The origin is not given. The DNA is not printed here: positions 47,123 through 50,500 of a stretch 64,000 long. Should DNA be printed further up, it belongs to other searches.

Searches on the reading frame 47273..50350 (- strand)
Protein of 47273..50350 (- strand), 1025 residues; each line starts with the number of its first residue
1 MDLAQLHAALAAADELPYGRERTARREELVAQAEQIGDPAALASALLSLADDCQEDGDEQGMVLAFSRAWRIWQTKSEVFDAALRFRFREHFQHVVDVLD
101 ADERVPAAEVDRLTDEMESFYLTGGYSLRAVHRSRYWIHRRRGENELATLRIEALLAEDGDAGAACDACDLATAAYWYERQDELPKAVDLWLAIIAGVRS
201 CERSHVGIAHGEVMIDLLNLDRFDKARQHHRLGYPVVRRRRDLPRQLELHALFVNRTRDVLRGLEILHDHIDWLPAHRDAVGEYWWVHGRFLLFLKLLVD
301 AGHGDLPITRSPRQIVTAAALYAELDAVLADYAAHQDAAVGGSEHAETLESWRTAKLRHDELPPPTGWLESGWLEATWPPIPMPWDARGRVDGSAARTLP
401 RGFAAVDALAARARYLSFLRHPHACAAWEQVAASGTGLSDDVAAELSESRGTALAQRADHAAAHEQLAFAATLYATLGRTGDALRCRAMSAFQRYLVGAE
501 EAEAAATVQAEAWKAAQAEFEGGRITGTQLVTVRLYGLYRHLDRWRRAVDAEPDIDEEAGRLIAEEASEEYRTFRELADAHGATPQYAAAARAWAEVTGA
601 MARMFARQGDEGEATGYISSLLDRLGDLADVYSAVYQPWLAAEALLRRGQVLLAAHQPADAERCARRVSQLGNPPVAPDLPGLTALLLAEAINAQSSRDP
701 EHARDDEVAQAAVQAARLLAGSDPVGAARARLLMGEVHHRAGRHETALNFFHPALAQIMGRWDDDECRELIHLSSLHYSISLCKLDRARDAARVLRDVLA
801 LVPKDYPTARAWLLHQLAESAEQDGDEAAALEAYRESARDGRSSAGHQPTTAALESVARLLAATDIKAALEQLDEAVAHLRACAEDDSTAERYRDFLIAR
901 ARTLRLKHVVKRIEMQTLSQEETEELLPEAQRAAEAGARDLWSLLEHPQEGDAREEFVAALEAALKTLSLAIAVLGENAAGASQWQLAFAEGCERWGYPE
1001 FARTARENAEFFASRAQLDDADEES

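Call 6: search_protein_families(library=pfam, proteins=[window:47273-50350:-], max_evalue=0.1)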
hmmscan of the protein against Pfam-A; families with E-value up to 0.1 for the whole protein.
window:47273-50350:- (1025 aa): 3 families
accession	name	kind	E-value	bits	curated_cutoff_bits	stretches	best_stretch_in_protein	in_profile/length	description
PF13424.12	TPR_12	-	0.0087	16.7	30.1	2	710-751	27-68/77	Tetratricopeptide repeat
PF00515.34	TPR_1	-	0.025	14.9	27.8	0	642-668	1-27/34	Tetratricopeptide repeat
PF07721.20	TPR_4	-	0.029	15.4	27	1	728-749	1-22/26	Tetratricopeptide repeat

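Call 7: search_protein_families(library=ncbifam, proteins=[window:47273-50350:-], max_evalue=0.1)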
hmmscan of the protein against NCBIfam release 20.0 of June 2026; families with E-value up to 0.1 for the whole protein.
window:47273-50350:- (1025 aa): 0 families

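Call 13: find_homologous_proteins(query=window:47273-50350:-)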
Query window:47273-50350:- (1025 aa): 20 proteins with E <= 0.001 among 8000 candidates.
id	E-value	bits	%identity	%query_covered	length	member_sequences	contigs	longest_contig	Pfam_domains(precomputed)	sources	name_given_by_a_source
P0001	0.0e+0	2256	100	100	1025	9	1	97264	-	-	-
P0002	0.0e+0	2087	92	100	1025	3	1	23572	-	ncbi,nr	ncbi:MAG TPA: hypothetical protein VFU65_14395 [Actinocrinis sp.]|nr:hypothetical protein [Actinocri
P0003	0.0e+0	2053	90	100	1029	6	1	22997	-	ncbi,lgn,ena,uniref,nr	ncbi:MAG TPA: hypothetical protein VFA06_10885 [Actinocrinis sp.]|uniref:tetratricopeptide repeat pr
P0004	0.0e+0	1908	85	100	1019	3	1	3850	PF00515.35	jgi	jgi:hypothetical protein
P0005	0.0e+0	1657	74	100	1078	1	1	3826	PF00515.35,PF13174.13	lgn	-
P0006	0.0e+0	1520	69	100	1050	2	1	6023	-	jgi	jgi:tetratricopeptide (TPR) repeat protein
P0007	0.0e+0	1516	70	99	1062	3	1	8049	-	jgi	jgi:tetratricopeptide (TPR) repeat protein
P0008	0.0e+0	1484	68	99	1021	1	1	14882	-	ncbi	-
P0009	0.0e+0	1461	69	99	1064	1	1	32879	-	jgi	jgi:hypothetical protein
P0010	0.0e+0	1398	65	99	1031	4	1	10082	PF13176.13,PF13174.13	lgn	-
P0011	0.0e+0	1391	65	99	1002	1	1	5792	-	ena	-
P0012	0.0e+0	1278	61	99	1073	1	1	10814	-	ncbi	-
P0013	0.0e+0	1030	52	99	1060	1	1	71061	PF13424.13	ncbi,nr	ncbi:MAG TPA: hypothetical protein VFU73_10080 [Actinocrinis sp.]|nr:hypothetical protein [Actinocri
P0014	0.0e+0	1024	53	99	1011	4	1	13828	-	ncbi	-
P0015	0.0e+0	1024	52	99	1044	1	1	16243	-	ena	-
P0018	2.9e-111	391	34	96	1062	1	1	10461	PF13424.13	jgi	jgi:tetratricopeptide (TPR) repeat protein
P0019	4.3e-110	387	34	98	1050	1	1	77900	-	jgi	jgi:tetratricopeptide (TPR) repeat protein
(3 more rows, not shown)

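Call 24: find_encoding_contigs(protein=P0013, flank=10000, max_places=3)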
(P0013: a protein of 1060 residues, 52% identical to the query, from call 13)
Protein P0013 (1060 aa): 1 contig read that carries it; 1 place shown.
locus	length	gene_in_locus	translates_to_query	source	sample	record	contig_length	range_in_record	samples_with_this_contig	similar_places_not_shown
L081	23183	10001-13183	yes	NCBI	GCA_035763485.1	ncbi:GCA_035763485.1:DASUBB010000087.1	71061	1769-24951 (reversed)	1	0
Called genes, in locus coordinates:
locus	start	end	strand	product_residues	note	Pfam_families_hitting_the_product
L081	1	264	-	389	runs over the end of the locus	PF13407:Peripla_BP_4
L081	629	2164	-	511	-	PF02610:AraA_N, PF24856:AraA_central, PF11762:Arabinose_Iso_C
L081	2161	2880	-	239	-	PF00596:Aldolase_II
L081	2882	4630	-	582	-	PF00370:FGGY_N, PF02782:FGGY_C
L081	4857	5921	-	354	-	PF00356:LacI, PF00532:Peripla_BP_1, PF13407:Peripla_BP_4, PF13377:Peripla_BP_3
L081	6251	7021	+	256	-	PF03707:MHYT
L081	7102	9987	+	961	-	-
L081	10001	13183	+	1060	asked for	PF13424:TPR_12 (faint)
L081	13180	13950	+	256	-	PF18029:Glyoxalase_6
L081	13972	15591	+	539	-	-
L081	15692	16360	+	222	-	PF00440:TetR_N, PF21597:TetR_C_43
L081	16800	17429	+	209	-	-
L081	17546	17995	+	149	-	PF00472:RF-1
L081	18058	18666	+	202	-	-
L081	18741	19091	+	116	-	-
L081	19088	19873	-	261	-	PF05721:PhyH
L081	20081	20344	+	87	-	-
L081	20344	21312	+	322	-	PF02424:ApbE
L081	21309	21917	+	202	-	PF01794:Ferric_reduct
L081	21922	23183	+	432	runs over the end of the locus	PF01512:Complex1_51K, PF10589:NADH_4Fe-4S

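Call 25: find_encoding_contigs(protein=P0019, flank=10000, max_places=3)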
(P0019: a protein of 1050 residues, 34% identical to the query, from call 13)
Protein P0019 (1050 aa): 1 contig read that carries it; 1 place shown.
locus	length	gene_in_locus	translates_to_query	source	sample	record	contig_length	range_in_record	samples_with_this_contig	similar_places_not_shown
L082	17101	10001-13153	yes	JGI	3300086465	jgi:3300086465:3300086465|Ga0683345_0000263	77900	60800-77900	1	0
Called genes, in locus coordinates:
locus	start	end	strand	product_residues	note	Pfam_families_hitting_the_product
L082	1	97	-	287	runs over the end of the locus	PF14494:DUF4436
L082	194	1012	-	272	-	PF00588:SpoU_methylase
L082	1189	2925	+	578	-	PF00528:BPD_transp_1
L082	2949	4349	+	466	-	PF00005:ABC_tran, PF13304:AAA_21 (faint), PF09821:AAA_assoc_C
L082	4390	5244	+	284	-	PF01557:FAA_hydrolase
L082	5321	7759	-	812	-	PF00905:Transpeptidase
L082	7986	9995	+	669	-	-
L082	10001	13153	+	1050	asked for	-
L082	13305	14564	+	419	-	PF07228:SpoIIE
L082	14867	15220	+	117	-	-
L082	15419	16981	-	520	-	PF14200:RicinB_lectin_2 (faint)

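Call 28: find_encoding_contigs(protein=P0012, flank=10000, max_places=2)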
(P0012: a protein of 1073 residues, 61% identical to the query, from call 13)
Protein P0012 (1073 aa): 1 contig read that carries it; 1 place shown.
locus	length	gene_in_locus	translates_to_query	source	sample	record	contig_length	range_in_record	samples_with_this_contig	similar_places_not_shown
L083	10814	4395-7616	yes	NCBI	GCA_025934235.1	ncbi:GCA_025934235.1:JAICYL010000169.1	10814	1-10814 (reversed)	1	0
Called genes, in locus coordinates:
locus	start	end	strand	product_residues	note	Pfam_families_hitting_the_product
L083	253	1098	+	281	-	PF05175:MTS (weak), PF11599:AviRa (faint), PF13649:Methyltransf_25 (faint)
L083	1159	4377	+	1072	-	-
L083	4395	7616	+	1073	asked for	-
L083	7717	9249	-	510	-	PF00083:Sugar_tr (weak), PF07690:MFS_1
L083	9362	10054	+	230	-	PF00440:TetR_N, PF21597:TetR_C_43 (faint)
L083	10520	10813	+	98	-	?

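Call 29: find_encoding_contigs(protein=P0009, flank=10000, max_places=2)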
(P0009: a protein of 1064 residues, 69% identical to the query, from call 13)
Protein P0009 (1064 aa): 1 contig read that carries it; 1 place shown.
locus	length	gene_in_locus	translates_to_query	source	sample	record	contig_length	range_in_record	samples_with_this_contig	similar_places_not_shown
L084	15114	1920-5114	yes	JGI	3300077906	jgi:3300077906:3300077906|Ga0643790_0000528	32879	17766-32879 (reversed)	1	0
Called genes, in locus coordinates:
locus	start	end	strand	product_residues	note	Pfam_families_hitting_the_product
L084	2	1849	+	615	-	?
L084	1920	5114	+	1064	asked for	-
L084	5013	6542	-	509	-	PF07690:MFS_1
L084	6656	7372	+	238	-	PF00440:TetR_N, PF21597:TetR_C_43 (weak)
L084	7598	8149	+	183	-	-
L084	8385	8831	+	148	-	PF00472:RF-1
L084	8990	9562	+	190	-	-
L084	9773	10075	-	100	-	-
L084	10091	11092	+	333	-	PF02424:ApbE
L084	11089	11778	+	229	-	PF01794:Ferric_reduct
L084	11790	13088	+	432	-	PF01512:Complex1_51K, PF10589:NADH_4Fe-4S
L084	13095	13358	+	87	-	PF13459:Fer4_15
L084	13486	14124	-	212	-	-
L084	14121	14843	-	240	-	-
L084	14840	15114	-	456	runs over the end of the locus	-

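Call 30: find_encoding_contigs(protein=P0018, flank=10000, max_places=2)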
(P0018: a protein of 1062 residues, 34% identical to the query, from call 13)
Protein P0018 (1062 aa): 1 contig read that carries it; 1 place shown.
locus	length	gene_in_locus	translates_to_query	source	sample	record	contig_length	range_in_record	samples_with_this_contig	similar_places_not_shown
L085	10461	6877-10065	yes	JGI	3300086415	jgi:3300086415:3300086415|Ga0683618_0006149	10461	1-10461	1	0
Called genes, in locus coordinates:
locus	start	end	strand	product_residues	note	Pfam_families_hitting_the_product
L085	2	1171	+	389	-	?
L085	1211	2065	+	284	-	PF01557:FAA_hydrolase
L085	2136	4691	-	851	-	PF00905:Transpeptidase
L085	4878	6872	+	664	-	-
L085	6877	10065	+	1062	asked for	PF13424:TPR_12 (faint)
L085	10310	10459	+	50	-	?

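Call 47: search_protein_families(library=pfam, proteins=[L082:7986-9995:+], max_evalue=0.01)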
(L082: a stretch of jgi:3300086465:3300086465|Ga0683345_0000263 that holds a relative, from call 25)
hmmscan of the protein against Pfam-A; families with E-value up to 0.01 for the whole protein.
L082:7986-9995:+ (669 aa): 0 families

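Call 55: search_protein_families(library=padloc, proteins=[window:47273-50350:-], max_evalue=0.01)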
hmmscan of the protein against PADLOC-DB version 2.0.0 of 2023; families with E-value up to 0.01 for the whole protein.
window:47273-50350:- (1025 aa): 0 families

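Call 83: search_protein_families(library=pfam, proteins=[L082:13305-14564:+], max_evalue=0.001)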
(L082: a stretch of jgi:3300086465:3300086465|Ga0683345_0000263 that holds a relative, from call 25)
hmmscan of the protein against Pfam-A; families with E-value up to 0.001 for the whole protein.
L082:13305-14564:+ (419 aa): 1 family
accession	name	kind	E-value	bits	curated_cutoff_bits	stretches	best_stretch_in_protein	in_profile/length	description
PF07228.17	SpoIIE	-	4.8e-35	121.7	25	1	189-372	5-191/192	Stage II sporulation protein E (SpoIIE)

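Call 100: search_solved_structures(query=A5, max_evalue=0.001)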
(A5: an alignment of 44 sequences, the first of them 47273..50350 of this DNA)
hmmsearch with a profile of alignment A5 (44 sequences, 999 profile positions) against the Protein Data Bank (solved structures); distinct sequences matched with E-value up to 0.001: 48.
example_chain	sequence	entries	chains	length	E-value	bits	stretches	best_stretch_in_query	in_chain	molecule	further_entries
9qhb_A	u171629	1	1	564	5.8e-15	57.9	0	696-820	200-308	Engineered tetratricopeptide repeat protein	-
8bu0_A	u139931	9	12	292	1.1e-12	50.4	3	705-826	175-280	Consensus tetratricopeptide repeat protein | Crystal structure of an 8-repeat consensus TPR superhelix with Zinc. | Monomer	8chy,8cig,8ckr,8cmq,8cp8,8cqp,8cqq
9k7u_A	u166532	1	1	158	5.5e-12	48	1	711-829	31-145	Heter-Zn2-HEHE-22A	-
8ch0_A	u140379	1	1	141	5.4e-09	38.2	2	703-820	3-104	Consensus tetratricopeptide repeat protein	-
9qhc_A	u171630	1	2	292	7.3e-09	37.7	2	705-822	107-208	Engineered tetratricopeptide repeat protein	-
6b85_J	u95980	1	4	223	8e-09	37.6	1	691-819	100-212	TMHC4_R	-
2fo7_A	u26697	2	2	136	1.2e-08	36.9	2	705-819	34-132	SYNTHETIC CONSENSUS TPR PROTEIN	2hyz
6swu_A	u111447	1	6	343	1.4e-07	33.4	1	715-862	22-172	Kinesin light chain 1,Kinesin light chain 1,TPR domain of kinesin light chain 1 in complex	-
7ai4_A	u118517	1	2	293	2.8e-07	32.5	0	624-779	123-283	Isoform C of Kinesin light chain 1,Isoform C of Kinesin light chain 1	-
9gzg_A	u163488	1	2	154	5.3e-07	31.5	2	708-826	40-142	Engineered CTPR protein with glutamic acids for conductivity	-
2wqh_A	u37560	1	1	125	6e-07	31.4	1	701-825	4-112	CTPR3Y3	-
3nf1_A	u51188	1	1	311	1.2e-06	30.4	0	589-739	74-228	Kinesin light chain 1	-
1na0_A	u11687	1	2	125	1.3e-06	30.2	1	701-825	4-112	designed protein CTPR3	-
5oj8_A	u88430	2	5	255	1.3e-06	30.2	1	691-831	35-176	Kinesin light chain 1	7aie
8fwd_1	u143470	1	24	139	1.6e-06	29.9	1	691-819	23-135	O43-rpxdoc-EK1_B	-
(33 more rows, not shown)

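Call 104: predict_structure(alignment_id=A5)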
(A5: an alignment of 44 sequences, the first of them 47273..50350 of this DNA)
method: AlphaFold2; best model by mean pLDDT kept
length: 1025 residues; sequences in the alignment: 44
mean_pLDDT: 90.6   pTM: 0.81
mean pLDDT of the five models: 90.6, 89.5, 89.0, 88.7, 88.7
residues with pLDDT >= 90: 793; 70-90: 172; 50-70: 30; < 50: 30
segments of 3 or more residues with pLDDT < 50: 368-396
pLDDT, mean of each block of 10 residues (from residue 1): 93 92 95 95 96 91 95 93 88 90 91 93 87 93 94 90 77 95 97 91 89 96 91 90 94 92 94 94 95 95 95 91 98 96 94 83 61 39 46 58 90 94 90 86 95 95 98 96 97 95 95 98 96 96 88 71 85 96 95 94 87 94 97 92 96 96 93 70 95 89 92 94 93 96 96 95 90 96 98 97 92 97 97 96 84 96 95 95 75 92 96 92 94 96 91 89 95 90 96 95 95 84 56
secondary structure, 60 per line:
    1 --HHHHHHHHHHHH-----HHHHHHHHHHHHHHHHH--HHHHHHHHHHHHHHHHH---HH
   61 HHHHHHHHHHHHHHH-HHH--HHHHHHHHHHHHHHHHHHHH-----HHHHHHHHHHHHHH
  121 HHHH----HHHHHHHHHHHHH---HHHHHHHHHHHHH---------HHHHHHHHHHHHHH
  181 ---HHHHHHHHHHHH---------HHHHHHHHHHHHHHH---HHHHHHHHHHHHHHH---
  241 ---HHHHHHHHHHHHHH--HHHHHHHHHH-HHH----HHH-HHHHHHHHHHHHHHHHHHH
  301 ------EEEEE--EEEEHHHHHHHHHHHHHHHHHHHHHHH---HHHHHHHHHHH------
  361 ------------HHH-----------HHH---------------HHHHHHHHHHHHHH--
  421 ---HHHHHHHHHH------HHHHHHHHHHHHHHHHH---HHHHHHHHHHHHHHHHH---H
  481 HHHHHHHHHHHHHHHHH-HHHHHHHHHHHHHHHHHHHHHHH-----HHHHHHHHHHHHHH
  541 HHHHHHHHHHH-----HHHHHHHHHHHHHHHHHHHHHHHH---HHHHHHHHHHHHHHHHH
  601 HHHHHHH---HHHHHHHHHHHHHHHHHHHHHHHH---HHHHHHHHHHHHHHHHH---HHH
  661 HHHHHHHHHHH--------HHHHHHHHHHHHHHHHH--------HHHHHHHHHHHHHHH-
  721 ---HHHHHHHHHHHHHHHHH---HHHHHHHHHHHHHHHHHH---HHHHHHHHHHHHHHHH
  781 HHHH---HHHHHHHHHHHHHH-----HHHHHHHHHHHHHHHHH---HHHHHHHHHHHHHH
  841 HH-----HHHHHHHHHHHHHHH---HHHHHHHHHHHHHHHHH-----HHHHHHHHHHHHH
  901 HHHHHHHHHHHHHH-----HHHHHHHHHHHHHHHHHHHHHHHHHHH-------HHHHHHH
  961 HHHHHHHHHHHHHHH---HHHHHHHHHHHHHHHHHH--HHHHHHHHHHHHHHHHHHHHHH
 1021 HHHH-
elements in order (helices of 4 or more, strands of 3 or more residues): H3-14 H20-36 H39-55 H59-75 H82-101 H107-124 H129-141 H145-157 H167-180 H184-195 H205-219 H223-237 H244-257 H260-269 H282-300 E307-311 E314-317 H318-340 H344-354 H405-418 H424-433 H440-456 H460-476 H480-497 H499-521 H527-551 H557-580 H584-607 H611-634 H638-654 H658-671 H680-696 H705-719 H724-740 H744-761 H765-784 H788-801 H807-823 H827-842 H848-862 H866-882 H888-914 H920-946 H954-975 H979-996 H999-1024
